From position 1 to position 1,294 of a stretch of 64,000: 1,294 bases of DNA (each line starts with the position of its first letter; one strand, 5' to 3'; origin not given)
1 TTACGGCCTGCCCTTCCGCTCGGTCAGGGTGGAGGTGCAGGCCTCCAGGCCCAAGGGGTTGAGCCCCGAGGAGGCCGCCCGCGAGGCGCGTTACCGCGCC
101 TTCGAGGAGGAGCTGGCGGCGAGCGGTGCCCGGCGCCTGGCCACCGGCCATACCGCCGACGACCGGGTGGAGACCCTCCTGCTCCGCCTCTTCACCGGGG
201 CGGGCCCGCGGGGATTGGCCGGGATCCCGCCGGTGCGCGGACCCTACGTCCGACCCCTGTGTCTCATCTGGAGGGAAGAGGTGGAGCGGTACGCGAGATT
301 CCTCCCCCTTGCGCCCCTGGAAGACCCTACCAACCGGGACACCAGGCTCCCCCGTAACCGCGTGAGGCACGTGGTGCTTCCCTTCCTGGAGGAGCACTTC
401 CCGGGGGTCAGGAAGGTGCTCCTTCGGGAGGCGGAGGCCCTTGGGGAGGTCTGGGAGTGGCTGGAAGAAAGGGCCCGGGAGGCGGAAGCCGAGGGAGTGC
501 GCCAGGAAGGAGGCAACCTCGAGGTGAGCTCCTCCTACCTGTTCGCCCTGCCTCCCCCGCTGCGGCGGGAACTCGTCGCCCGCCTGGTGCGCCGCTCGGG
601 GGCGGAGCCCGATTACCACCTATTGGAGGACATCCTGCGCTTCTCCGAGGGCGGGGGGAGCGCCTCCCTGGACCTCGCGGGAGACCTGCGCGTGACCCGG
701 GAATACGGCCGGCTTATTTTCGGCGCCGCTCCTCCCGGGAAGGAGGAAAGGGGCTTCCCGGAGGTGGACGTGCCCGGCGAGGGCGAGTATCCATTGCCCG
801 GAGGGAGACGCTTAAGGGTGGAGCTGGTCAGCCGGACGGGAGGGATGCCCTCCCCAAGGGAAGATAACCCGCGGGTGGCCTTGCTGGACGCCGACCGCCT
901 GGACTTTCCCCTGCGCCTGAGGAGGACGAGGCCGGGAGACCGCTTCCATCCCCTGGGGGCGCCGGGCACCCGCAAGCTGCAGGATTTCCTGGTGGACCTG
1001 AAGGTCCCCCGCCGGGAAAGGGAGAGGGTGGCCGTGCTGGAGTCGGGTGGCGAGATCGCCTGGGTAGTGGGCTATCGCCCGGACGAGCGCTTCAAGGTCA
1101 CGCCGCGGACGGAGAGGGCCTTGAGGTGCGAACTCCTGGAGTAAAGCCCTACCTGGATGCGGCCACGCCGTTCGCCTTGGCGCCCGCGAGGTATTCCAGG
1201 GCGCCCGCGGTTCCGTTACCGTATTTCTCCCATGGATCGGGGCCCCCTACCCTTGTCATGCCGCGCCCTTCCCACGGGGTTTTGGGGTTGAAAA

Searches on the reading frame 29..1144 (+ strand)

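Call 31: search_protein_families(library=pfam, proteins=[window:29-1144:+], max_evalue=0.001)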
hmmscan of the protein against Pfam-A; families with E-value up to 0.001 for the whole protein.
window:29-1144:+ (371 aa): 3 families
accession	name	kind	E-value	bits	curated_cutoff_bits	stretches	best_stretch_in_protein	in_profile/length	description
PF01171.26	ATP_bind_3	-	3.6e-27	95.7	27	1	4-114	67-181/182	PP-loop family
PF11734.13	TilS_C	-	8.7e-17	60.7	22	1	295-363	1-69/74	TilS substrate C-terminal domain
PF09179.16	TilS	-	1.7e-05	25.4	21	1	171-229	6-66/67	TilS substrate binding domain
